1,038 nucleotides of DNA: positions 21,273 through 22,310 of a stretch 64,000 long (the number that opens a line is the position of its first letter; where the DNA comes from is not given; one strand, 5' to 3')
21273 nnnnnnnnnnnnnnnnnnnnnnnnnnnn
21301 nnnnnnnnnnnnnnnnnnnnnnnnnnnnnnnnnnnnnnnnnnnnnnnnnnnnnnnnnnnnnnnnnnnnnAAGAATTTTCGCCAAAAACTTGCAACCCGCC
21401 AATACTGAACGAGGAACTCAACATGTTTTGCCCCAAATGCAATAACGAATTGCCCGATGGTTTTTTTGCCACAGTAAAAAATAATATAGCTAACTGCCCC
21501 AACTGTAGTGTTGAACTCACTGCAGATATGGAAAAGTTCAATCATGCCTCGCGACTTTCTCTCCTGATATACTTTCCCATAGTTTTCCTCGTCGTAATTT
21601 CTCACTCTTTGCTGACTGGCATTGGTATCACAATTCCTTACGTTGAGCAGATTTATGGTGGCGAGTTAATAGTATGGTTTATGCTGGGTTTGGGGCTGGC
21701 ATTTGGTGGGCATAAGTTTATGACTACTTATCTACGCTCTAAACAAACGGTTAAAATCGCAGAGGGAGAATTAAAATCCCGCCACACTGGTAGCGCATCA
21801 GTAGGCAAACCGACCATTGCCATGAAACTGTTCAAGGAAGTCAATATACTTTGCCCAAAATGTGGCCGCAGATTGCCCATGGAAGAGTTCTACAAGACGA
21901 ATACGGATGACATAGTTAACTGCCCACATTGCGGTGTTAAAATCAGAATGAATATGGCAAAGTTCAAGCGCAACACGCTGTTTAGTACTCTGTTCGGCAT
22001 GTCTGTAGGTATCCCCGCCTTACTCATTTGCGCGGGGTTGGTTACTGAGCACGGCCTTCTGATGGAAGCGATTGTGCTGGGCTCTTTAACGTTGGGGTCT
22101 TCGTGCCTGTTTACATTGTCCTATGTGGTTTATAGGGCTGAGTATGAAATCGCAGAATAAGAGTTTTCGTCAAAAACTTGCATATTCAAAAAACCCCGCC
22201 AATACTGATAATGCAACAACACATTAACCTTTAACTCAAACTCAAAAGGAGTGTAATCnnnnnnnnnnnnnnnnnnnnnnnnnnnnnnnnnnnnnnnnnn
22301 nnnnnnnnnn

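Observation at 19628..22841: Tandem array of eight zinc-ribbon/2-TM modules in five ORFs, ordered b, a-b, a-b, a-b, b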

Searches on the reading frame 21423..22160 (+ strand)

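Call 3: search_protein_families(library=ncbifam, proteins=[window:21423-22160:+], max_evalue=1)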
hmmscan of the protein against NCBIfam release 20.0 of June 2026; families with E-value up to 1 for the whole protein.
window:21423-22160:+ (245 aa): 19 families
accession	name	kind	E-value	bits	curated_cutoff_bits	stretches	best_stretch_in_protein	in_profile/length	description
TIGR04104.1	cxxc_20_cxxc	subfamily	7.8e-07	29.4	45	2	144-222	3-77/93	TIGR04104 family putative zinc finger protein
NF047912.1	ECs_2282_CxxC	subfamily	6e-06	26.1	37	1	140-174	1-37/60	ECs_2282 family putative zinc-binding protein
NF041259.1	mono_DmmA_fam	domain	0.0001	22.6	60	1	97-175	20-81/101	dimethylamine monooxygenase subunit DmmA family protein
NF038384.1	zinc_YnfU_fam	subfamily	0.00042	19.8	36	1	135-149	32-46/52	YnfU family zinc-binding protein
TIGR02605.1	CxxC_CxxC_SSSS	subfamily_domain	0.0026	17.8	31.3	1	144-172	8-34/52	FmdB family zinc ribbon protein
NF049953.1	ribbon_DG_selen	exception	0.0029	17.6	130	1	2-42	7-39/172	zinc ribbon-containing (seleno)protein DG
NF001607.0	PRK00398.1-4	equivalog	0.0061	16.3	89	1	143-174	11-38/53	DNA-directed RNA polymerase subunit P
NF041197.2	CxxC_Se_CxxC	equivalog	0.011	15.9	40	1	139-158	16-35/53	dual CXXC motif small (seleno)protein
NF047723.1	TransFacS4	equivalog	0.017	15.6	120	1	2-32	3-27/90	transcription factor S4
NF041070.1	carrier_LysW_Arch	domain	0.02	14.9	75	1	142-177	3-36/57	alpha-aminoadipate/glutamate carrier protein LysW/ArgW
NF033497.1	rubre_like_arch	subfamily_domain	0.03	14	32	0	144-175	3-27/34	rubrerythrin-like domain-containing protein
NF011482.0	PRK14892.1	equivalog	0.05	13.5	109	1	143-179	23-57/101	putative transcription elongation factor Elf1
TIGR01031.1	rpmF_bact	equivalog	0.064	13.5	22.6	0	157-172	20-35/56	50S ribosomal protein L32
NF053522.1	NblD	equivalog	0.072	12.6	80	0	166-179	2-15/62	NblD family protein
TIGR02443.1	TIGR02443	equivalog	0.14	12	49.45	1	144-180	12-47/59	YheV family putative zinc ribbon protein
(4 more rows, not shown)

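Call 4: search_protein_families(library=pfam, proteins=[window:21423-22160:+], max_evalue=1)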
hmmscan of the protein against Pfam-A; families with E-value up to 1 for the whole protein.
window:21423-22160:+ (245 aa): 51 families (the best 25 are shown)
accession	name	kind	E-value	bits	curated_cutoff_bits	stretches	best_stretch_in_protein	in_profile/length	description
PF02591.20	Zn_ribbon_9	-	2.6e-08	34.2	29.1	2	6-29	5-30/33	C4-type zinc ribbon domain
PF13240.11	Zn_Ribbon_1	-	9e-07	28.9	25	1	2-13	1-12/23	zinc-ribbon domain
PF12773.13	DZR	-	9.6e-06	26.1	27.3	2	141-177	12-37/45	Double zinc ribbon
PF24460.1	DUF7575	-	1.2e-05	25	28.5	1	163-172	2-11/28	Domain of unknown function (DUF7575)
PF23548.1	Zn_ribbon_FGT1_2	-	7.8e-05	22.6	27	1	24-35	22-33/35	FORGETTER1 second zinc ribbon domain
PF22289.1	DmmA-like_C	-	0.00014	22.2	27.4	2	143-174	3-28/44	Dimethylamine monooxygenase subunit DmmA-like, C-terminal domain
PF10601.15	zf-LITAF-like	-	0.00059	20.4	23.8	0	133-151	48-66/70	LITAF-like zinc ribbon domain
PF07282.18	Cas12f1-like_TNB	-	0.00066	20.2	26.3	1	143-174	30-50/60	Cas12f1-like, TNB domain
PF21344.3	Zn_ribbon_LysW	-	0.001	19.1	27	1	144-172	3-29/46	Alpha-aminoadipate carrier protein LysW-like, globular domain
PF14446.12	Prok-RING_1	-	0.0011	19.4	29.1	1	141-171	4-27/54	Prokaryotic RING finger family 1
PF09788.14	Tmemb_55A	-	0.0016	18.1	30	1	2-87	152-227/248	Transmembrane protein 55A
PF13248.11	Zn_ribbon_3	-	0.0027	17.5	27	1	160-174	11-26/26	zinc-ribbon domain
PF00653.27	BIR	-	0.0029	18.5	22.9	1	151-175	23-47/70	Inhibitor of Apoptosis domain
PF18439.7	zf_UBZ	-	0.0031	17.6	25.6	1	142-155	3-16/32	Ubiquitin-Binding Zinc Finger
PF13453.11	Zn_ribbon_TFIIB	-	0.0033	17.2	22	1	144-171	2-26/41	Transcription factor zinc-finger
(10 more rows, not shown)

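Call 92: search_protein_families(library=padloc, proteins=[window:21423-22160:+], max_evalue=0.01)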
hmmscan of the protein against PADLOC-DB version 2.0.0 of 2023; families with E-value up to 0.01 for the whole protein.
window:21423-22160:+ (245 aa): 0 families

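Call 93: search_protein_families(library=phrogs, proteins=[window:21423-22160:+], max_evalue=0.01)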
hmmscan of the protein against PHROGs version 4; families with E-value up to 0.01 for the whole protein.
window:21423-22160:+ (245 aa): 12 families
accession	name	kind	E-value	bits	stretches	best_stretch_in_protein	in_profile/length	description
phrog_4852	-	unknown function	7e-06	26.8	0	135-181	7-46/194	-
phrog_4875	-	unknown function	2.5e-05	25.3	1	134-179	5-45/77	-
phrog_15404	-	unknown function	3.3e-05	25.2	0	141-184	7-47/89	-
phrog_21057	-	unknown function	5.9e-05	23.9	0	164-193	24-52/72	-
phrog_5602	-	unknown function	0.00027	21.6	1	134-175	11-53/60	-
phrog_6422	-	moron, auxiliary metabolic gene and host takeover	0.00035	22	1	141-178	7-44/120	Lar-like restriction alleviation protein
phrog_17873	-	unknown function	0.0011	20.3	0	165-181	14-30/69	-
phrog_19701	-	unknown function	0.002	19.2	0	163-180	52-69/79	-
phrog_1076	-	transcription regulation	0.0041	17.5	0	138-178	92-131/339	FmdB-like transcriptional regulator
phrog_20727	-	unknown function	0.0062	17.7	1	140-177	23-56/56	-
phrog_10714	-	unknown function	0.0079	17.4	0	2-37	75-104/109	-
phrog_21525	-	unknown function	0.0095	17.4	0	139-174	69-103/108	-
